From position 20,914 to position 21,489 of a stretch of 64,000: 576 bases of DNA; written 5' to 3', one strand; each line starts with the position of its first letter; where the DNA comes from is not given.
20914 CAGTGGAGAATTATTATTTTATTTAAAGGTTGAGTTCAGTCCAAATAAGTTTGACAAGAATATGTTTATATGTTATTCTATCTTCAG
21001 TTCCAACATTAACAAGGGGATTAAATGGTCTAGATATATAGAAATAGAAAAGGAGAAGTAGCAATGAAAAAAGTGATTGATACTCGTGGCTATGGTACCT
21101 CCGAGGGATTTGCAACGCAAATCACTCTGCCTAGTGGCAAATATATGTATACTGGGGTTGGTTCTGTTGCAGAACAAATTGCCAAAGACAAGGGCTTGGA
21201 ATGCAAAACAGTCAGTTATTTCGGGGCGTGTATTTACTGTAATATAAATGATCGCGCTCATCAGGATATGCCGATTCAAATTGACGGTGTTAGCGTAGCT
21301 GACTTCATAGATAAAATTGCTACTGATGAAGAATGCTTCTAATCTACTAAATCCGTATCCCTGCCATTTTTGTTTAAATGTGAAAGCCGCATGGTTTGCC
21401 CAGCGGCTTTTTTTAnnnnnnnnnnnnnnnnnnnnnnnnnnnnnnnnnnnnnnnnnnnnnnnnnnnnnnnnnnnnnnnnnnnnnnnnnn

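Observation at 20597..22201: comF 3' region partially duplicated, with a GC-rich small gene at the junction and an in-frame palindromic mini-insertion in the intact copy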

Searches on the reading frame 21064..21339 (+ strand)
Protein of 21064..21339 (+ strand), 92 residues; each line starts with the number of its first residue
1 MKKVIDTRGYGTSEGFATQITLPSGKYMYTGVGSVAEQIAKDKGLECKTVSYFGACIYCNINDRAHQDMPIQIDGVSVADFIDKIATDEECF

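Call 13: search_protein_families(library=pfam, proteins=[window:21064-21339:+], max_evalue=0.1)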
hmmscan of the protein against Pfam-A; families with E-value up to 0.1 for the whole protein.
window:21064-21339:+ (92 aa): 0 families

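Call 14: search_protein_families(library=ncbifam, proteins=[window:21064-21339:+], max_evalue=0.1)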
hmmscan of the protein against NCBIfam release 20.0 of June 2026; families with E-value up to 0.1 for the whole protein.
window:21064-21339:+ (92 aa): 0 families

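Call 17: find_encoding_contigs(protein=window:21064-21339:+, flank=6000)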
Protein window:21064-21339:+ (92 aa): 6 contigs read that carry it; 4 places shown.
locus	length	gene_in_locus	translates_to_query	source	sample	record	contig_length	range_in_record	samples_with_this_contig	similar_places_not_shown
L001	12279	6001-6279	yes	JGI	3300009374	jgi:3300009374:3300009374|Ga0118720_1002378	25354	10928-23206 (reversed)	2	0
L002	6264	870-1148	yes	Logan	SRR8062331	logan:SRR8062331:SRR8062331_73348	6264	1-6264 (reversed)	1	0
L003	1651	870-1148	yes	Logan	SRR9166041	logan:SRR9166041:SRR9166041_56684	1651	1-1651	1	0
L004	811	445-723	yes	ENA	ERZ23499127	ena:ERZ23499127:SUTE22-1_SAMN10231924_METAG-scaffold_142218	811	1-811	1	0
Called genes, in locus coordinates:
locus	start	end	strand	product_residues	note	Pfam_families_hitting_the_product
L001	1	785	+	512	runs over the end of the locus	-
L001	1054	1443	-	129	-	PF01258:zf-dskA_traR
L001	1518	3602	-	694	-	PF17191:RecG_wedge, PF01336:tRNA_anti-codon (weak), PF04851:ResIII, PF00270:DEAD, PF22590:Cas3-like_C_2 (faint), PF00271:Helicase_C, PF19833:RecG_dom3_C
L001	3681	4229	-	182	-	PF07963:N_methyl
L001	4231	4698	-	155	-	-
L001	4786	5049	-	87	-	PF05016:ParE_toxin (weak), PF15738:YafQ_toxin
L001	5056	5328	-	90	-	PF04221:RelB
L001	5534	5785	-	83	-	PF00156:Pribosyltran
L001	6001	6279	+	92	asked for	-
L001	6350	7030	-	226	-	PF18912:DZR_2 (faint), PF00156:Pribosyltran (weak)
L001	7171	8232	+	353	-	PF11104:PilM_2, PF14450:FtsA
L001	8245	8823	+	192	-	-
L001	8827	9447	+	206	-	PF04350:PilO (weak)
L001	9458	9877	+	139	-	-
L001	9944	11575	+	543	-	PF05157:MshEN, PF20720:nSTAND3 (faint), PF00437:T2SSE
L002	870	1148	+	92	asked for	-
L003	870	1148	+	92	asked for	-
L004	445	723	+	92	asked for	-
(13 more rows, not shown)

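Call 24: find_homologous_proteins(query=window:21064-21339:+, max_evalue=0.01)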
Query window:21064-21339:+ (92 aa): 27 proteins with E <= 0.01 among 29 candidates.
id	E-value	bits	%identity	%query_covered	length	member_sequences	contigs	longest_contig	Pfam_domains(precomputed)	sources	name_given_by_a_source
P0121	7.3e-56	204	100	100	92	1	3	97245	-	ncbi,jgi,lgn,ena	-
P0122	1.6e-41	158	78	99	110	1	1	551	-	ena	-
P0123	1.5e-38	148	77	99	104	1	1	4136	-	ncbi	-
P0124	6.8e-38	146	74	99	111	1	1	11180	-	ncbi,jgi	ncbi:MAG: hypothetical protein WC842_04055 [Candidatus Paceibacterota bacterium]|jgi:hypothetical pr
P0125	3.2e-37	144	76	99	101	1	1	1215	-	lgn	-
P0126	8.3e-37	143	72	98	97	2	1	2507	-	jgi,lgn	jgi:hypothetical protein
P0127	8.4e-37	143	71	99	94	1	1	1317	-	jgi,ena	-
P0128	8.7e-36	140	73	99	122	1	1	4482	-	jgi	jgi:hypothetical protein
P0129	2.9e-35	138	72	96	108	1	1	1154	-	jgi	jgi:hypothetical protein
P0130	4.0e-35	137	74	95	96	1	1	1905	-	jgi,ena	jgi:predicted mannosyl-3-phosphoglycerate phosphatase (HAD superfamily)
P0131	4.9e-35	137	68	100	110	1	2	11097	-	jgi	jgi:hypothetical protein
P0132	8.5e-35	136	72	95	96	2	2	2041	-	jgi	jgi:hypothetical protein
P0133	2.0e-34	135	75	99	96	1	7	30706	-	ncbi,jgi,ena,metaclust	metaclust:\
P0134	2.4e-34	135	68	99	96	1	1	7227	-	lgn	-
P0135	5.0e-34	134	72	96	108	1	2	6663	-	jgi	jgi:hypothetical protein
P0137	5.3e-34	134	72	96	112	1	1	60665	-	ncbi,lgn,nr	ncbi:MAG: hypothetical protein PHW24_00890 [Candidatus Moranbacteria bacterium]|nr:hypothetical prot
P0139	1.7e-33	132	70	99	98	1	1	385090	-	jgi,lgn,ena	-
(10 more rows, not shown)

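Call 25: find_encoding_contigs(protein=P0139, flank=5000, max_places=2)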
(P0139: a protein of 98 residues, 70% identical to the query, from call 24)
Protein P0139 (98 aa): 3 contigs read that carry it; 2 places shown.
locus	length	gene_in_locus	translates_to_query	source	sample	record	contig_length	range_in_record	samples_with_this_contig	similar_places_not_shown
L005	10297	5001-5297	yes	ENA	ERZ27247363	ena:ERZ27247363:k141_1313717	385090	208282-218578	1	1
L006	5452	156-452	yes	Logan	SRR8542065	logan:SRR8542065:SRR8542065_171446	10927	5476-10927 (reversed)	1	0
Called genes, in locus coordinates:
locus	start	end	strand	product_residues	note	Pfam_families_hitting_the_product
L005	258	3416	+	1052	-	PF00932:LTD, PF18911:PKD_4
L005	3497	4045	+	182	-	PF01245:Ribosomal_L19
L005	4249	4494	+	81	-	-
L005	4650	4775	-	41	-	-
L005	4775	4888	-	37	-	-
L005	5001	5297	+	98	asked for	-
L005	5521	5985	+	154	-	PF00583:Acetyltransf_1 (weak)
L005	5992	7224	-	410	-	PF01171:ATP_bind_3 (weak), PF02540:NAD_synthase (faint), PF03054:tRNA_Me_trans, PF06508:QueC (weak), PF20259:tRNA_Me_trans_M, PF20258:tRNA_Me_trans_C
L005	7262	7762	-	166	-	PF01592:NifU_N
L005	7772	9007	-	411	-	PF00266:Aminotran_5, PF01212:Beta_elim_lyase, PF01041:DegT_DnrJ_EryC1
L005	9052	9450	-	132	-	PF02082:Rrf2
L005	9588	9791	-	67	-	-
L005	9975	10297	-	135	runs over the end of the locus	-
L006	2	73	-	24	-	?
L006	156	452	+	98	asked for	-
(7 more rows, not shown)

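Call 26: find_encoding_contigs(protein=P0137, flank=5000, max_places=2)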
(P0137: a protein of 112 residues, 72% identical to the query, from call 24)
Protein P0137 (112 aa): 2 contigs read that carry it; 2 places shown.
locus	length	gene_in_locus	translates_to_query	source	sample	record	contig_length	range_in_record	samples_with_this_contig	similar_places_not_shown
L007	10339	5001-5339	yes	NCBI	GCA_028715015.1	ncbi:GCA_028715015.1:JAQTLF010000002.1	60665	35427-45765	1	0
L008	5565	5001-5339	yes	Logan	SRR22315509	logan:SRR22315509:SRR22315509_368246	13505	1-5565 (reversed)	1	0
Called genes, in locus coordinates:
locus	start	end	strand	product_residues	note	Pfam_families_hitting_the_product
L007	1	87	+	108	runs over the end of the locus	-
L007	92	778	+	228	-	PF06114:Peptidase_M78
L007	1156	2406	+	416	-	-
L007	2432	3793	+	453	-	-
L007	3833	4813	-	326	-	PF13936:HTH_38 (weak), PF13565:HTH_32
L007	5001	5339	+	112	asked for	-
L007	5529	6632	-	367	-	PF03979:Sigma70_r1_1, PF00140:Sigma70_r1_2, PF04542:Sigma70_r2, PF04539:Sigma70_r3, PF04545:Sigma70_r4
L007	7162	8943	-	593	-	PF01807:Zn_ribbon_DnaG, PF08275:DNAG_N, PF01751:Toprim, PF13155:Toprim_2, PF13362:Toprim_3 (weak), PF13662:Toprim_4, PF10410:DnaB_bind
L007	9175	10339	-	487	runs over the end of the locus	PF00224:PK, PF02887:PK_C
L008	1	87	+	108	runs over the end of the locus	-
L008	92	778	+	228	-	PF06114:Peptidase_M78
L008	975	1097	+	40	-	-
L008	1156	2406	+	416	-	-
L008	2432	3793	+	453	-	-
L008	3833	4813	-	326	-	PF13936:HTH_38 (weak), PF13565:HTH_32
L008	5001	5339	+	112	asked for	-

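Call 27: find_encoding_contigs(protein=P0133, flank=5000, max_places=3)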
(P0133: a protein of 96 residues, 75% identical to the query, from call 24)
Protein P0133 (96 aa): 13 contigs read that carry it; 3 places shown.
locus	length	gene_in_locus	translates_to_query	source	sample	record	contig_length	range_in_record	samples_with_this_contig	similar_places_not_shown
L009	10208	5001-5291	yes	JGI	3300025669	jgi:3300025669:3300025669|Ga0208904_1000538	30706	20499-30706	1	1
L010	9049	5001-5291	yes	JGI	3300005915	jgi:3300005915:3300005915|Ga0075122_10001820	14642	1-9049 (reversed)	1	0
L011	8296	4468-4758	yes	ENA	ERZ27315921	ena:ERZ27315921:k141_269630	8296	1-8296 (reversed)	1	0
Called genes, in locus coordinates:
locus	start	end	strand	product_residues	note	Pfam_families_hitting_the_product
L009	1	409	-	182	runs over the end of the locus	-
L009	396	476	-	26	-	-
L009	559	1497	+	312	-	PF01326:PPDK_N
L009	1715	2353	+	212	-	PF00857:Isochorismatase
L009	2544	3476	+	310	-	PF01636:APH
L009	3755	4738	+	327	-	-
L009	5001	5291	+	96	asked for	-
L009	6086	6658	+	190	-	-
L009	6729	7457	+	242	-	PF01177:Asp_Glu_race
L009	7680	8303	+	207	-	-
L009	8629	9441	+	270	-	PF01145:Band_7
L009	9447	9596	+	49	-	-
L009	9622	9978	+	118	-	-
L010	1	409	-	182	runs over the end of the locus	-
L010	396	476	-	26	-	-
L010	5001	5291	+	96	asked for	-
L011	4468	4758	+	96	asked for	-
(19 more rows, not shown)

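Call 48: find_related_loci(query=A2, collection=genome_contigs, flank=3000)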
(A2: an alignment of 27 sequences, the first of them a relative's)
Query A2 (92 aa) in genome_contigs; peptide patterns used: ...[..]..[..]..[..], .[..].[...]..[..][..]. (x = any residue, [..] = any of these).
88 stretches matched a pattern; 8 encode a relative of the query (tblastn E <= 1e-3); 8 distinct loci.
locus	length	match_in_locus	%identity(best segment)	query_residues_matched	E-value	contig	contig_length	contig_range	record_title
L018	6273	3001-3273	74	1-91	2e-44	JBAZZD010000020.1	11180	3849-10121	MAG: Candidatus Paceibacterota bacterium isolate SO_2017_GW1_98 NODE_21741_length_11180_cov_4.364788_OW334_2017, whole g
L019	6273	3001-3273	75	1-91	9e-42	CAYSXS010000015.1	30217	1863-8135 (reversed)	MAG TPA_asm: uncultured Gammaproteobacteria bacterium isolate SRP104257_co1_382 genome assembly, contig: NODE_662_length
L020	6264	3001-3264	72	4-91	2e-40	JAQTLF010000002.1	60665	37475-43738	MAG: Candidatus Moraniibacteriota bacterium isolate STA_10 NODE_963_length_60665_cov_7.281641_Sandtown_A, whole genome s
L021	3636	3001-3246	65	9-90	3e-31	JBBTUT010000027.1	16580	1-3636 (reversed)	MAG: Patescibacteria group bacterium isolate H41-bin067_1 H41_bin067_1_000000000027, whole genome shotgun sequence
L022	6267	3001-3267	58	1-91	7e-31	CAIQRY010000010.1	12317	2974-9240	uncultured bacterium isolate AM-lipid-02-D9_bin-0787 genome assembly, contig: bin-0787:10/68, whole genome shotgun seque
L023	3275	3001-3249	57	9-90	4e-28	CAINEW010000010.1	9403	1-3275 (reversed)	uncultured bacterium isolate LaPlata_bin-0818 genome assembly, contig: bin-0818:10/29, whole genome shotgun sequence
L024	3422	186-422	56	12-90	2e-26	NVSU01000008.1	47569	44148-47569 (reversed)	MAG: Candidatus Wolfebacteria bacterium isolate NORP133 Contig_source1383C_1768, whole genome shotgun sequence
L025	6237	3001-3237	51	14-92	1e-22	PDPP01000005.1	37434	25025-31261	MAG: Candidatus Moraniibacteriota bacterium isolate DOLZORAL124_35_17 DolZOral124_scaffold_1637, whole genome shotgun se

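Call 54: predict_structure(alignment_id=A2)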
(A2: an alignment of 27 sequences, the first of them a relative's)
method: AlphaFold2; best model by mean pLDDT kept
length: 92 residues; sequences in the alignment: 27
mean_pLDDT: 92.5   pTM: 0.82
mean pLDDT of the five models: 92.5, 91.3, 90.5, 90.0, 89.4
residues with pLDDT >= 90: 77; 70-90: 11; 50-70: 4; < 50: 0
segments of 3 or more residues with pLDDT < 50: none
pLDDT, mean of each block of 10 residues (from residue 1): 89 94 96 94 97 80 93 96 94 85
secondary structure, 60 per line:
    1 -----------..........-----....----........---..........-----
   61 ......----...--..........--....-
elements in order: E12-21 E27-30 H35-42 E46-55 H61-66 E71-73 H78-84 H88-91

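Call 57: fold_search(model_id=the predicted structure, library=pdb)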
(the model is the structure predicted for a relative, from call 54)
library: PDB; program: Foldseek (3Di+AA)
matches with E <= 10: 156; with E <= 0.001: 0
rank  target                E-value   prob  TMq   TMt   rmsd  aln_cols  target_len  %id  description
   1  5bmt_A                1.6e+00  0.09  0.28  0.14   9.3        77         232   10  Crystal structure of an uncharacterized protein (PARMER_03598) from Parabacteroides merdae ATCC 43184 at 1.50 A resolu (released 2015-06-10)
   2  1mje_A                1.9e+00  0.08  0.22  0.05   8.3        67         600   10  STRUCTURE OF A BRCA2-DSS1-SSDNA COMPLEX (released 2002-09-27)
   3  2cy4                  2.0e+00  0.09  0.23  0.18   8.1        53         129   11  Crystal structure of phosphotyrosine binding (PTB) domain of epidermal growth factor receptor pathway substrate-8 (EPS8) (released 2006-01-04)
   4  7u3b_D                2.0e+00  0.05  0.18  0.03  12.5        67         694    7  Structure of S. venezuelae GlgX bound to c-di-GMP and acarbose (pH 8.5) (released 2022-10-05)
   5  9jg6_A                2.1e+00  0.14  0.28  0.05   7.7        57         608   14  The tail-complex structure of phage P22 (released 2025-02-26)
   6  9bks                  2.1e+00  0.06  0.19  0.24  11.7        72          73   17  Crystal structure of the Human TRIP12 WWE domain (isoform 2) in complex with ADP (released 2024-07-31)
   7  1iyj_B                2.2e+00  0.21  0.33  0.06   6.5        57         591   16  STRUCTURE OF A BRCA2-DSS1 COMPLEX (released 2002-10-02)
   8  8u10_a                2.5e+00  0.12  0.27  0.06   7.7        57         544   14  In situ cryo-EM structure of bacteriophage P22 gp1:gp4:gp5:gp10:gp9 N-term complex in conformation 1 at 3.2A resolutio (released 2023-11-22)
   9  4j97_A                2.8e+00  0.02  0.12  0.07  10.6        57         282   16  Crystal Structure of FGF Receptor 2 (FGFR2) Kinase Domain Harboring the Pathogenic Gain-of-Function K659E Mutation Ide (released 2013-08-07)
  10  7oyc_11               3.0e+00  0.12  0.28  0.20   6.7        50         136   18  Cryo-EM structure of the Xenopus egg 80S ribosome (released 2022-07-20)
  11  7kzh                  3.0e+00  0.03  0.20  0.11  14.0        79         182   11  Zinc finger antiviral protein (ZAP) central domain (released 2021-12-15)
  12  9lxd_7                3.0e+00  0.02  0.16  0.04  10.3        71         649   13  Structure of DNA-free MCM SH at 3.2 Angstroms resolution (released 2026-02-18)
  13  2py3_B                3.0e+00  0.02  0.14  0.07  10.1        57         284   23  Crystal Structure of FGF Receptor 2 (FGFR2) Kinase Domain Harboring the Pathogenic E565G Mutation Responsible for Pfei (released 2007-09-25)
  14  7u3d_A                3.1e+00  0.03  0.18  0.03  12.5        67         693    7  Structure of S. venezuelae GlgX-c-di-GMP-acarbose complex (4.6) (released 2022-10-05)
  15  8tvu_A                3.3e+00  0.07  0.25  0.05   7.8        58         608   14  In situ cryo-EM structure of bacteriophage P22 portal protein: head-to-tail protein complex at 3.0A resolution (released 2023-11-29)
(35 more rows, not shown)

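Call 63: list_cluster_members(proteins=[P0121, P0001])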
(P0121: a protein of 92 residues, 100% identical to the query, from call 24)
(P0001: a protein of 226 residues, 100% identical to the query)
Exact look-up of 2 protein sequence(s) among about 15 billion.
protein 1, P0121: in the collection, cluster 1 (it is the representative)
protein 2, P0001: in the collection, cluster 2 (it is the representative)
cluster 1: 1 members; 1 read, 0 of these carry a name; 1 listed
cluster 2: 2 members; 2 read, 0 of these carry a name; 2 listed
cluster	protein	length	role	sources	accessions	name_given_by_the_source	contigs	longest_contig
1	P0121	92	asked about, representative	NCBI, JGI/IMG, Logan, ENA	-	-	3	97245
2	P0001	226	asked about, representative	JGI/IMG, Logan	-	-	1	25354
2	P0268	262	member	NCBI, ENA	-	-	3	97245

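Call 66: search_protein_families(library=phrogs, proteins=[window:21064-21339:+], max_evalue=1)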
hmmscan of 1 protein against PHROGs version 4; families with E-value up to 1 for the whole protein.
window:21064-21339:+ (92 aa): 0 families

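Call 67: search_protein_families(library=padloc, proteins=[window:21064-21339:+], max_evalue=1)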
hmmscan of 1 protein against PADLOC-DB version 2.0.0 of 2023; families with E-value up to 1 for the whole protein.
window:21064-21339:+ (92 aa): 0 families

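Call 72: fold_search(model_id=the predicted structure, library=viral)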
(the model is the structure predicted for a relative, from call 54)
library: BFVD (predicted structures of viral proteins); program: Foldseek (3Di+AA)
matches with E <= 10: 515; with E <= 0.001: 0
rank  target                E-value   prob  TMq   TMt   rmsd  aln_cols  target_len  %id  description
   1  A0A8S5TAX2            2.0e-01  0.28  0.28  0.31  10.0        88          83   11  Uncharacterized protein [Siphoviridae sp. ctwDi18]
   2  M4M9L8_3              3.6e-01  0.80  0.29  0.03   3.9        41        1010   12  (no name in the UniProt tables at hand)
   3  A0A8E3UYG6            4.9e-01  0.98  0.33  0.60   1.0        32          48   31  Uncharacterized protein [Salmonella phage LPSTLL]
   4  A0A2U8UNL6            5.5e-01  0.33  0.28  0.44   5.3        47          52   23  Uncharacterized protein [Streptomyces phage Ibantik]
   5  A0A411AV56            5.8e-01  0.96  0.32  0.40   1.2        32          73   38  (no name in the UniProt tables at hand)
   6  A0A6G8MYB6            6.5e-01  0.16  0.27  0.14   6.9        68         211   12  Acyl-CoA N-acyltransferase [Cedratvirus kamchatka]
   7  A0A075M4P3            6.5e-01  0.12  0.25  0.24   7.7        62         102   19  Uncharacterized protein [Bacillus phage Riley]
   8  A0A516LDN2            6.9e-01  0.82  0.31  0.51   2.3        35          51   17  (no name in the UniProt tables at hand)
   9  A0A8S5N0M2            6.9e-01  0.33  0.31  0.33   6.0        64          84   19  Uncharacterized protein [Siphoviridae sp. ctXQq5]
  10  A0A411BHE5            7.3e-01  0.95  0.33  0.40   1.1        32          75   31  Uncharacterized protein [Salmonella phage SeSz-2]
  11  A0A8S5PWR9            7.3e-01  0.05  0.17  0.14  10.2        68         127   12  Uncharacterized protein [Myoviridae sp. ctgsk7]
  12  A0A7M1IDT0            7.7e-01  0.93  0.33  0.47   1.1        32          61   31  Uncharacterized protein [Klebsiella phage MEW1]
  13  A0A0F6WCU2            8.2e-01  0.38  0.26  0.41   4.8        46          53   17  DUF2188 domain-containing protein [Sinorhizobium phage phiN3]
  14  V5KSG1                8.2e-01  0.30  0.33  0.43   8.9        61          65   11  Hyphothetical protein [Escherichia phage 4MG]
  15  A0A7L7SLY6            8.7e-01  0.35  0.30  0.46   6.1        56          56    7  (no name in the UniProt tables at hand)
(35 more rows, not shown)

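Call 75: find_related_loci(query=A2, collection=viral_contigs, flank=4000)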
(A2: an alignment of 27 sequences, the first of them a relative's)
Query A2 (92 aa) in viral_contigs; peptide patterns used: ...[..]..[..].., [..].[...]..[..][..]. (x = any residue, [..] = any of these).
136 stretches matched a pattern, but none encodes a relative of the query by tblastn (E <= 1e-3).

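Call 78: search_protein_representatives(alignment_id=A2)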
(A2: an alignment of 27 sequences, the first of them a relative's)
Query: 27 sequences, 98 profile positions. Proteins with E-value up to 0.001 (for the whole library): 63; up to 1e-10: 46; up to 1e-30: 7. The best 63 are listed.
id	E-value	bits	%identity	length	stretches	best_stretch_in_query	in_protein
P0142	1.6e-42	159.6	-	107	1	2-94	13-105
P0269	4.4e-35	135.7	-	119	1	2-94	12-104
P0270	5.6e-35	135.4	-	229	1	1-95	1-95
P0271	8.6e-34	131.6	-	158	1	3-95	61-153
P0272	6.6e-32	125.5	-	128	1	3-96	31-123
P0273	7.0e-31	122.3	-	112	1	3-94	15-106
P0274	1.0e-30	121.7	-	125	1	2-94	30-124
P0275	2.0e-30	120.8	-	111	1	7-94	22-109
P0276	7.0e-30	119.1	-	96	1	1-95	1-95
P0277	1.0e-29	118.5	-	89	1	13-96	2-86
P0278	2.7e-29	117.2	-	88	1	11-94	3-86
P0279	2.9e-29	117.1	-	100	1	6-95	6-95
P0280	3.7e-29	116.8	-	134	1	1-90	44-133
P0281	6.4e-29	116.0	-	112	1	8-94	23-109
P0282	1.1e-28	115.2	-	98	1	1-95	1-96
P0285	1.2e-22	95.9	-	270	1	1-95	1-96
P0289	6.1e-22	93.6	-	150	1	2-92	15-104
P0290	1.4e-21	92.4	-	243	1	12-95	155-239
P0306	1.1e-14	70.3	-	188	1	8-74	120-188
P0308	1.9e-12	63.2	-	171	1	11-96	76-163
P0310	3.0e-12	62.5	-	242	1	14-92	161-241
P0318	2.5e-08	49.9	-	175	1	14-93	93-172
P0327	7.8e-05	38.7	-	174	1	15-96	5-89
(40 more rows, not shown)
